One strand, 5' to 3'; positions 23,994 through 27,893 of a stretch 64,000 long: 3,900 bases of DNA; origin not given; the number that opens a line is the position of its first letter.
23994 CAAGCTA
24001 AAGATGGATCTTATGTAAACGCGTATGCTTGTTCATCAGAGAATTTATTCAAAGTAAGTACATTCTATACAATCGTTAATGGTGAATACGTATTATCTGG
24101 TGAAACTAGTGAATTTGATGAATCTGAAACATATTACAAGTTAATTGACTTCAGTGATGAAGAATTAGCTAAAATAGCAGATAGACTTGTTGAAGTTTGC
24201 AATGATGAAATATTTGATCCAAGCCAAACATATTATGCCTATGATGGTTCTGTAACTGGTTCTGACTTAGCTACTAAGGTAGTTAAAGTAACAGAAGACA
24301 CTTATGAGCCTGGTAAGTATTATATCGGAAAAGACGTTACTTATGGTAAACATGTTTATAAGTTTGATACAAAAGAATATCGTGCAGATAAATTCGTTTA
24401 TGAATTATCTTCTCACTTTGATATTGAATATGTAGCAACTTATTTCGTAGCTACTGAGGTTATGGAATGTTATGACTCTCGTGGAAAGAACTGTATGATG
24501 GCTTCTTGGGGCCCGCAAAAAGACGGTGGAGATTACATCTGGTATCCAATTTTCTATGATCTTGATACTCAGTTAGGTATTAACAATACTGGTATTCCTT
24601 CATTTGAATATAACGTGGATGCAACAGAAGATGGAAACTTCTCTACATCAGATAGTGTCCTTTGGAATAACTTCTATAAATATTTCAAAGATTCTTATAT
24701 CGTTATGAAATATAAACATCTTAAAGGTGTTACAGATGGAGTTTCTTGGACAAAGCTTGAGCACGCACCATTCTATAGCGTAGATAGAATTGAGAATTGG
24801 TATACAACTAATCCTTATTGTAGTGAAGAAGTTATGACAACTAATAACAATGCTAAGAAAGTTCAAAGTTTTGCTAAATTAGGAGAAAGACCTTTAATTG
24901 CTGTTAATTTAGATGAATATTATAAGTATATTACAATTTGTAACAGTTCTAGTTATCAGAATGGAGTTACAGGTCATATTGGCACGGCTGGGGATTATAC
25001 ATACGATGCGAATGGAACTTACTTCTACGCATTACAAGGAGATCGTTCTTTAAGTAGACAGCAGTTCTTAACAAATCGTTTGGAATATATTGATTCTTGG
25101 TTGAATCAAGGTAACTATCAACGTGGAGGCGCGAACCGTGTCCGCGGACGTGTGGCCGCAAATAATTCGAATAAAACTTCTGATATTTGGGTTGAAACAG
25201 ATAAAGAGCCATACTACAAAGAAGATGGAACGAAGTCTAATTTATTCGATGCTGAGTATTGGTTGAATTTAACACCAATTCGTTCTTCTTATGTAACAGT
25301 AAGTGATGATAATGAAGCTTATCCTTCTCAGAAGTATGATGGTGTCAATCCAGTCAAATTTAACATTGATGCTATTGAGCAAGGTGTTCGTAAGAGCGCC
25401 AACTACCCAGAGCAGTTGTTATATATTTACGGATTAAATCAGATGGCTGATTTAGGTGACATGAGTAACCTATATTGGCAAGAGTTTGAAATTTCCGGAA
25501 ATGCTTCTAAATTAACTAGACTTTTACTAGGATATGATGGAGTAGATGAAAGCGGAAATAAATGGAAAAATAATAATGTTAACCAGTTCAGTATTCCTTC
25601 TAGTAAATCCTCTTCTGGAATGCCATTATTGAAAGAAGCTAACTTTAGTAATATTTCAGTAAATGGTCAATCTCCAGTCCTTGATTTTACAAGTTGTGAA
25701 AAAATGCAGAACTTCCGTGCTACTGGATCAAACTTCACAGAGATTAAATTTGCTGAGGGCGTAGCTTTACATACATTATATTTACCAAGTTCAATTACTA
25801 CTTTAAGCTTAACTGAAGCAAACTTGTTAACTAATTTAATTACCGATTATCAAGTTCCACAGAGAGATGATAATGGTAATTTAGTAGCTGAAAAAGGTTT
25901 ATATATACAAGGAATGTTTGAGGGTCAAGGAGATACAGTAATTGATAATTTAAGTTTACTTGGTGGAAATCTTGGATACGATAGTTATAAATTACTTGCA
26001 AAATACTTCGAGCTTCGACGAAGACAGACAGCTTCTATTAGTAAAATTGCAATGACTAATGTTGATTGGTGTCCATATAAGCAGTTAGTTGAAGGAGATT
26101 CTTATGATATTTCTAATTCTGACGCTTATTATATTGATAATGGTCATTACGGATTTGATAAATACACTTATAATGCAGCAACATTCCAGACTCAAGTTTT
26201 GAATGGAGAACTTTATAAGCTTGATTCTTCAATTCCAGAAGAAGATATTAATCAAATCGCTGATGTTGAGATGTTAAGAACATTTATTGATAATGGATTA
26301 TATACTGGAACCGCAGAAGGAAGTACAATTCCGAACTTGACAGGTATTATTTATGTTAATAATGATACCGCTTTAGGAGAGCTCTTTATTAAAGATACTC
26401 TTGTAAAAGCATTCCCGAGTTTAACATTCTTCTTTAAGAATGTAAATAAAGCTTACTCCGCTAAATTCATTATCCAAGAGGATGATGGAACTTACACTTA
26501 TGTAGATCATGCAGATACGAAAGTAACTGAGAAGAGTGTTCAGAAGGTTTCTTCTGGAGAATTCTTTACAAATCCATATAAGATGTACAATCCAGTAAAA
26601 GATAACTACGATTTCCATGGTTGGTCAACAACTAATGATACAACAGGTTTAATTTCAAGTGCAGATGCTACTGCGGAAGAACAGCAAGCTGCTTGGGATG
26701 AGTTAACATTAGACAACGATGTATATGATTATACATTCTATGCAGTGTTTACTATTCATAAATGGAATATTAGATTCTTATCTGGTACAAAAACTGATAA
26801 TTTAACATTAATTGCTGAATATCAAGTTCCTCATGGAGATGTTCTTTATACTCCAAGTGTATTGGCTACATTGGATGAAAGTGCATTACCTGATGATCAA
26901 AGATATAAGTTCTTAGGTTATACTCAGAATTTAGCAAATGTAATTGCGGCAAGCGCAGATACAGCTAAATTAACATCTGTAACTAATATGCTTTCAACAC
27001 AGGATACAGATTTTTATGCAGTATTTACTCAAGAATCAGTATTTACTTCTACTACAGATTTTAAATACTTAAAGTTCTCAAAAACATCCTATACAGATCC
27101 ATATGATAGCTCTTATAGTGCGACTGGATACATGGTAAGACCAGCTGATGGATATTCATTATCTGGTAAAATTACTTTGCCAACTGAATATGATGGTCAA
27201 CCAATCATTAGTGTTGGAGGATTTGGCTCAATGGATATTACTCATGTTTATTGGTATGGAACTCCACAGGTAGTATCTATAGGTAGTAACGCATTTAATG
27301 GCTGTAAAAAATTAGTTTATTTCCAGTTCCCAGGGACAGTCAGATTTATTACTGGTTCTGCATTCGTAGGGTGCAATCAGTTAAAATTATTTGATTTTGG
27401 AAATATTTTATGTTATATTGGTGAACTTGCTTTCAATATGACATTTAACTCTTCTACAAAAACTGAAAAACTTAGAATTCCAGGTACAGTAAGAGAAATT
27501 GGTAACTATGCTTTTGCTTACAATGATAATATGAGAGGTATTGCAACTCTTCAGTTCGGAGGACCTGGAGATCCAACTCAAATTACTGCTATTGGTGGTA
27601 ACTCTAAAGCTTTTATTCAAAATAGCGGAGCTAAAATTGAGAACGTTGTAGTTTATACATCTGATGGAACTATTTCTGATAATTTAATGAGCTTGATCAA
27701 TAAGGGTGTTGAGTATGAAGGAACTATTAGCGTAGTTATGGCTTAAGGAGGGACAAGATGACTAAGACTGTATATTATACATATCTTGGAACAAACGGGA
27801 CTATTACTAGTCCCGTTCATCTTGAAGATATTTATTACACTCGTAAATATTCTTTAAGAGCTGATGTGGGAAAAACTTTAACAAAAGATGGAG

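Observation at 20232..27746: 2.5-kaa receptor-binding protein ending in Flg_new (Listeria-Bacteroides repeat)-like modules and BspA-type leucine-rich repeats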

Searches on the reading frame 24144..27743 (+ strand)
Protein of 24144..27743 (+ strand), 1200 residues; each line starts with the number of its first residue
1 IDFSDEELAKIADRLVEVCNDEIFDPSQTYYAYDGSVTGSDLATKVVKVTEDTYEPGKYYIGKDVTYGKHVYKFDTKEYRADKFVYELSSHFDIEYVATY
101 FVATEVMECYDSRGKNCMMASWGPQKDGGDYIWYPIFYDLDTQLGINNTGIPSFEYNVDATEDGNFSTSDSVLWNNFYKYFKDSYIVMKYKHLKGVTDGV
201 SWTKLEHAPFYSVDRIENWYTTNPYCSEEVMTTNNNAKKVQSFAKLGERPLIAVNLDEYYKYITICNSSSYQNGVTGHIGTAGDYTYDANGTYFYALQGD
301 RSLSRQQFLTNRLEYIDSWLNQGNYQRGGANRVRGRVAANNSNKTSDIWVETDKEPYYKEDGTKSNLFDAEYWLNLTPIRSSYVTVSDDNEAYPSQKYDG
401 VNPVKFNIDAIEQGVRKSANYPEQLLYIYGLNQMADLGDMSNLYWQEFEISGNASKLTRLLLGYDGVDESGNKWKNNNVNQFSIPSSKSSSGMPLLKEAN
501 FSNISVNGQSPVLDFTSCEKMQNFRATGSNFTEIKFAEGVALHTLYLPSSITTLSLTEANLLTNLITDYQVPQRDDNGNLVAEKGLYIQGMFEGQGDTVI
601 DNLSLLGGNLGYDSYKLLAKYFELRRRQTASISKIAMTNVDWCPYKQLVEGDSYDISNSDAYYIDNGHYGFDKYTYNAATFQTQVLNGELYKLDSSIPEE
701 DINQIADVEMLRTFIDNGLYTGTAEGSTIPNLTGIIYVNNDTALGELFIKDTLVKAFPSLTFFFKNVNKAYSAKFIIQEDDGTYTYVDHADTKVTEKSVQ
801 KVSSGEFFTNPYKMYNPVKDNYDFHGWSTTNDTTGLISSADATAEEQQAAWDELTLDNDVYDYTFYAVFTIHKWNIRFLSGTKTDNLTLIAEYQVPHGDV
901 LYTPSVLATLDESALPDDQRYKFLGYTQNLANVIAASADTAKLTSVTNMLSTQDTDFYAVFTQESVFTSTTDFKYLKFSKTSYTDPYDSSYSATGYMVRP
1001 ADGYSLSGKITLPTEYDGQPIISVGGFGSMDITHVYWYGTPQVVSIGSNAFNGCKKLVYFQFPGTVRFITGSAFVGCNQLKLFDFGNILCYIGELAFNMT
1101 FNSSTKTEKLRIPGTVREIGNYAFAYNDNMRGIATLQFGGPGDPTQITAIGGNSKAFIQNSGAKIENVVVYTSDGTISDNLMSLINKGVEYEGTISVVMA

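Call 41: predict_structure(alignment_id=A2)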
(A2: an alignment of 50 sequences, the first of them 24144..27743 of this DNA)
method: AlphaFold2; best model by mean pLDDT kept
length: 1200 residues; sequences in the alignment: 50
mean_pLDDT: 84.8   pTM: 0.56
mean pLDDT of the five models: 84.8, 84.7, 82.7, 82.1, 81.6
residues with pLDDT >= 90: 589; 70-90: 457; 50-70: 95; < 50: 59
segments of 3 or more residues with pLDDT < 50: 111-116, 146-165, 167-170, 230-240, 250-253, 295-299, 326-328
pLDDT, mean of each block of 10 residues (from residue 1): 72 87 86 77 83 87 87 86 86 85 70 52 57 62 48 41 47 76 86 83 82 77 60 46 53 50 72 77 79 52 68 68 52 89 88 87 88 87 75 69 82 88 85 88 93 90 92 92 90 90 91 94 96 95 96 95 94 88 95 90 94 95 90 94 95 90 95 93 94 94 94 94 89 96 94 92 95 94 92 87 91 91 93 92 93 90 94 92 85 91 84 85 89 85 88 91 90 93 90 94 88 95 95 93 95 94 94 94 90 95 83 94 87 90 93 85 82 91 92 91
secondary structure, 60 per line:
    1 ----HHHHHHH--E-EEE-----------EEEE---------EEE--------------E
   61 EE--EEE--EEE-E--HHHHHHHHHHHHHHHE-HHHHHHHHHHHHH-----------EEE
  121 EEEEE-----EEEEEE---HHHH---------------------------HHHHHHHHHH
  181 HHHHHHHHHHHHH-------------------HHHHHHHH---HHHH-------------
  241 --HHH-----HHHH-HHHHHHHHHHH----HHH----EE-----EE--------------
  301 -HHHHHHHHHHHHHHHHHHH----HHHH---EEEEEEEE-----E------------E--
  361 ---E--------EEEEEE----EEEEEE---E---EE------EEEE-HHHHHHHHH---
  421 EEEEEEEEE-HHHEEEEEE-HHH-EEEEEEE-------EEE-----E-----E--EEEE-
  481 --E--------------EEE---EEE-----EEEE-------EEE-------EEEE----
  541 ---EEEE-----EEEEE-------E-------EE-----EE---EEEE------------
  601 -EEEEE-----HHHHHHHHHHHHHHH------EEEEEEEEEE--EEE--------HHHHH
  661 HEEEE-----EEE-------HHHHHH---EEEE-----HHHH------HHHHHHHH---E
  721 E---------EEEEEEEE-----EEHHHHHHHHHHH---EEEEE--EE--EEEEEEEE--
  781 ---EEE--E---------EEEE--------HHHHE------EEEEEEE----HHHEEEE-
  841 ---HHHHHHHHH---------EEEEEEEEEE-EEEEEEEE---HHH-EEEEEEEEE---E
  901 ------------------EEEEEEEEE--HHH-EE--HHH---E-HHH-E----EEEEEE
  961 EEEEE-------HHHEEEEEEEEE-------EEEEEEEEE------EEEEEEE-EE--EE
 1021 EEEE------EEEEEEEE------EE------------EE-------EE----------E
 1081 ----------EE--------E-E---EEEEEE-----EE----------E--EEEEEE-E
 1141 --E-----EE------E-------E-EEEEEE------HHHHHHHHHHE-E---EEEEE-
elements in order (helices of 4 or more, strands of 3 or more residues): H5-11 E16-18 E30-33 E43-45 E60-62 E65-67 E70-72 H77-91 H94-106 E118-125 E131-136 H140-143 H171-193 H213-220 H224-227 H251-254 H256-266 H302-320 H325-328 E332-339 E373-378 E383-388 E404-407 H409-417 E421-429 E434-439 E445-451 E459-461 E476-479 E498-500 E504-506 E512-515 E523-525 E533-536 E544-547 E553-557 E585-588 E602-606 H612-626 E633-642 E645-647 H656-661 E662-665 E671-673 H681-686 E690-693 H699-702 H709-716 E731-738 H746-756 E760-764 E771-778 E784-786 E799-802 H811-814 E822-828 E836-839 H844-852 E862-871 E873-880 E888-896 E919-927 E955-965 E976-984 E992-1000 E1007-1013 E1019-1024 E1031-1038 E1107-1112 E1133-1138 E1167-1172 H1179-1188 E1195-1199

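Call 44: fold_search(model_id=the predicted structure, library=pdb)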
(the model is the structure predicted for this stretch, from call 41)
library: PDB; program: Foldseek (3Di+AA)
matches with E <= 10: 315; with E <= 0.001: 4
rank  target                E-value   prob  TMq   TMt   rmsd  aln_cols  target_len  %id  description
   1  6mlx_A                5.0e-06  1.00  0.13  0.63   8.6       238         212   23  Crystal structure of T. pallidum Leucine Rich Repeat protein (TpLRR) (released 2019-07-17)
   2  6mlx_C                2.3e-05  1.00  0.13  0.62   8.9       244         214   22  Crystal structure of T. pallidum Leucine Rich Repeat protein (TpLRR) (released 2019-07-17)
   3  6mlx_B                6.1e-05  1.00  0.12  0.59  10.2       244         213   23  Crystal structure of T. pallidum Leucine Rich Repeat protein (TpLRR) (released 2019-07-17)
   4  4gt6                  9.4e-04  0.99  0.07  0.21  17.7       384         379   14  Crystal structure of a leucine rich cell surface protein (FAEPRAA2165_01021) from Faecalibacterium prausnitzii A2-165 at (released 2012-09-26)
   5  4fd0                  1.3e-03  0.98  0.09  0.24  19.6       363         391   14  Crystal structure of a putative cell surface protein (BACCAC_03700) from Bacteroides caccae ATCC 43185 at 2.07 A resolut (released 2012-07-25)
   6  4h09_E                1.8e-02  0.89  0.08  0.22  14.4       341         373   15  Crystal structure of a leucine-rich repeat protein (EUBVEN_01088) from Eubacterium ventriosum ATCC 27560 at 2.50 A res (released 2012-10-10)
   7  4h09_B                1.8e-02  0.87  0.08  0.22  14.4       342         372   16  Crystal structure of a leucine-rich repeat protein (EUBVEN_01088) from Eubacterium ventriosum ATCC 27560 at 2.50 A res (released 2012-10-10)
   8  9qr4_A                1.9e-02  0.38  0.07  0.19  18.0       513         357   11  InlB392_T336Y: T336Y variant of Listeria monocytogenes InlB (internalin B) residues 36-392 (released 2025-12-03)
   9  4h09_A                2.1e-02  0.87  0.08  0.22  13.8       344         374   16  Crystal structure of a leucine-rich repeat protein (EUBVEN_01088) from Eubacterium ventriosum ATCC 27560 at 2.50 A res (released 2012-10-10)
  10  7yl6_B                2.7e-02  0.97  0.08  0.21  11.8       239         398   10  Cell surface protein YwfG protein complexed with alpha-1,2-mannobiose (released 2023-06-07)
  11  4h09_D                3.0e-02  0.75  0.08  0.21  14.5       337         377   18  Crystal structure of a leucine-rich repeat protein (EUBVEN_01088) from Eubacterium ventriosum ATCC 27560 at 2.50 A res (released 2012-10-10)
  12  4h09_C                3.1e-02  0.82  0.08  0.22  14.4       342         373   15  Crystal structure of a leucine-rich repeat protein (EUBVEN_01088) from Eubacterium ventriosum ATCC 27560 at 2.50 A res (released 2012-10-10)
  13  4fdw                  3.8e-02  0.51  0.09  0.23  19.8       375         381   13  Crystal structure of a putative cell surface protein (BACOVA_01565) from Bacteroides ovatus ATCC 8483 at 2.05 A resoluti (released 2012-07-25)
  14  7nms                  3.8e-02  0.23  0.08  0.18  17.9       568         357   10  InlB392_T332E: T332E variant of Listeria monocytogenes InlB (internalin B) residues 36-392 (released 2022-01-26)
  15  9qr5                  5.1e-02  0.25  0.07  0.18  18.3       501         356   10  InlB392_V333E: V333E variant of Listeria monocytogenes InlB (internalin B) residues 36-392 (released 2025-11-26)
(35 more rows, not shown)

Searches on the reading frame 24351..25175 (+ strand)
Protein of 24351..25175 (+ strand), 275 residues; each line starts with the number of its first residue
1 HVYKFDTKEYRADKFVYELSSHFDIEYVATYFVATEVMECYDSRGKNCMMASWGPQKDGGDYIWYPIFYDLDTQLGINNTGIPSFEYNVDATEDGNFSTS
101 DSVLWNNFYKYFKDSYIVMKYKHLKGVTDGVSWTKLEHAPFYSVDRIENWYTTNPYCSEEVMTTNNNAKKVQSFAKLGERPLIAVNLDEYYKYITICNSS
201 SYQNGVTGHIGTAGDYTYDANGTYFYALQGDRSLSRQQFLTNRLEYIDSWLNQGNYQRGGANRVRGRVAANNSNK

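Call 104: search_protein_representatives(protein=window:24351-25175:+)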
Query: 275 residues. Proteins with E-value up to 0.001 (for the whole library): 843; up to 1e-10: 346; up to 1e-30: 132. The best 150 are listed.
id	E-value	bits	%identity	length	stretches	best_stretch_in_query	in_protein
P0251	4.2e-125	433.2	76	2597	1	3-275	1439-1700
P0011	5.9e-123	426.1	77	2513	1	3-275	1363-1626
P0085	2.7e-121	420.6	73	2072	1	3-275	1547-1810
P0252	1.5e-120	418.2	75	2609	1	1-275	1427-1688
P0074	2.8e-114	397.6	71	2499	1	3-272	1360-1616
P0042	7.6e-112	389.7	71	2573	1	2-273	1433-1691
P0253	1.9e-111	388.3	74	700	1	29-275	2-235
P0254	3.4e-109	380.9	67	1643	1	3-273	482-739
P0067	2.7e-105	368.2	70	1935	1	3-275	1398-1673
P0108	5.3e-105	367.2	70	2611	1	3-272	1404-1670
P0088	9.8e-105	366.3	70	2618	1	3-273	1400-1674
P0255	4.0e-104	364.3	69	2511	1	3-272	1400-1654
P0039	9.4e-104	363.1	70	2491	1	2-274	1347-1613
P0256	1.5e-100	352.6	67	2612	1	2-273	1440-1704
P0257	3.3e-99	348.2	64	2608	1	3-272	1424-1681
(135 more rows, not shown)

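Call 106: search_protein_families(library=pfam, alignment_id=A8, max_evalue=0.001)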
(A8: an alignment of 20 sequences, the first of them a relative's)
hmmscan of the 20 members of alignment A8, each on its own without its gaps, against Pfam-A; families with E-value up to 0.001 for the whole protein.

A. member 1, P0281 (2431 aa): 1 family
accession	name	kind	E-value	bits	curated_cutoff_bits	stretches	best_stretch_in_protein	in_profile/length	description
PF09479.16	Flg_new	-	0.00065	20.2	27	0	1988-2009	26-47/65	Listeria-Bacteroides repeat domain (List_Bact_rpt)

B. families by the number of members that match (of 20 scanned): 4 families
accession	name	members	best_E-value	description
PF13306.12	LRR_5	16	3.7e-89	BspA type Leucine rich repeat region (6 copies)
PF09479.16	Flg_new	3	0.00033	Listeria-Bacteroides repeat domain (List_Bact_rpt)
PF08757.17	CotH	2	0.00015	CotH kinase protein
PF13855.12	LRR_8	1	1.3e-10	Leucine rich repeat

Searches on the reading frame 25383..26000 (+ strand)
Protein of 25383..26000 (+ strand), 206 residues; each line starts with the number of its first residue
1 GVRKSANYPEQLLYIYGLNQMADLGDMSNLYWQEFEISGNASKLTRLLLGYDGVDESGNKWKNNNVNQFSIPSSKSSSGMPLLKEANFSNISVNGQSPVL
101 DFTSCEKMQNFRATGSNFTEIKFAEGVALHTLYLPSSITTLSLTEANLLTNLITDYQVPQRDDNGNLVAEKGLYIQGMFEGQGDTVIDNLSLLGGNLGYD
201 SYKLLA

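Call 108: search_solved_structures(query=window:25383-26000:+, max_evalue=10)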
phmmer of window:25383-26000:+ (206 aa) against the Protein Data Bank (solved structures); distinct sequences matched with E-value up to 10: 0.

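Call 109: search_protein_families(library=pfam, proteins=[window:25383-26000:+], max_evalue=10)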
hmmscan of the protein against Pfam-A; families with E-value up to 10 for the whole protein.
window:25383-26000:+ (206 aa): 0 families

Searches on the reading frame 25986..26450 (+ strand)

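Call 109: search_protein_families(library=pfam, proteins=[window:25986-26450:+], max_evalue=10)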
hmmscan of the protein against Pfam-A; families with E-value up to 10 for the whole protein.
window:25986-26450:+ (155 aa): 1 family
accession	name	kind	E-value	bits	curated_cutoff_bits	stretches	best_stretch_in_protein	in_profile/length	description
PF14423.12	Imm5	-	0.2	12.2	25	1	6-75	94-160/186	Immunity protein Imm5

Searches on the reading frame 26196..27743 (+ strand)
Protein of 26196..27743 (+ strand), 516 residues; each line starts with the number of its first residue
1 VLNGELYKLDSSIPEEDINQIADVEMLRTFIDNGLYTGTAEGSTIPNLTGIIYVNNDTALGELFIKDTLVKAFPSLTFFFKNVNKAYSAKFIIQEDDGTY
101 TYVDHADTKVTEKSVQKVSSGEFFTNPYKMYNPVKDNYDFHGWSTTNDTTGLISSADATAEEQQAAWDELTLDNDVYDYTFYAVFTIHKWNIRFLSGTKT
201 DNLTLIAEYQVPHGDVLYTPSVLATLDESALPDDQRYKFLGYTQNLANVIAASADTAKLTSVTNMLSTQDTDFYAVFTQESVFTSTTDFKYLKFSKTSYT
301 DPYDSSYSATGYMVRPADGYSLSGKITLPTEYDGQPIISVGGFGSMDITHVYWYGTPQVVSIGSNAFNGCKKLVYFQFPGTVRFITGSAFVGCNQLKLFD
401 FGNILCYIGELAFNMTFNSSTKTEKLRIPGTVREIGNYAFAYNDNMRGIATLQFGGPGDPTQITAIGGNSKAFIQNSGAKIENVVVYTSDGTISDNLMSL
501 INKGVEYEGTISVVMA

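Call 7: search_protein_families(library=pfam, proteins=[window:26196-27743:+], max_evalue=10)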
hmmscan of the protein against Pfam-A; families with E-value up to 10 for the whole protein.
window:26196-27743:+ (516 aa): 2 families
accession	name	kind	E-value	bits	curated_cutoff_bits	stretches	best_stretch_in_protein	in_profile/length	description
PF13306.12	LRR_5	-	5.2e-14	52.7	27.7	1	361-449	2-84/127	BspA type Leucine rich repeat region (6 copies)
PF09479.16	Flg_new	-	0.0019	18.7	27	1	114-154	12-49/65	Listeria-Bacteroides repeat domain (List_Bact_rpt)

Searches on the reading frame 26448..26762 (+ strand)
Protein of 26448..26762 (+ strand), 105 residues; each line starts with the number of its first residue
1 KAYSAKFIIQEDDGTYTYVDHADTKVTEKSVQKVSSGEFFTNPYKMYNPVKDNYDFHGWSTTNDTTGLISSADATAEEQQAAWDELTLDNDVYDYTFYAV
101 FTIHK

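Call 7: search_protein_families(library=pfam, proteins=[window:26448-26762:+], max_evalue=10)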
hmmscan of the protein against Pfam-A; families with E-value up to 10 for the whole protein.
seq(105 aa): 1 family
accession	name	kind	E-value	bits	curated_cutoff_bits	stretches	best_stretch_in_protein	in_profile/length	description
PF09479.16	Flg_new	-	0.00014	22.4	27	1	30-71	12-50/65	Listeria-Bacteroides repeat domain (List_Bact_rpt)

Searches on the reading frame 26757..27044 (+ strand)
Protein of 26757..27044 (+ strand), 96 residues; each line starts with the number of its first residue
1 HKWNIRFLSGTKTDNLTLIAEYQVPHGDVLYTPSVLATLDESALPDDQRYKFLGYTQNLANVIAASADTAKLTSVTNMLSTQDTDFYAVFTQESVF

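Call 7: search_protein_families(library=pfam, proteins=[window:26757-27044:+], max_evalue=10)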
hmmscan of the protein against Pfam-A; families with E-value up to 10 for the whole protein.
seq(96 aa): 0 families
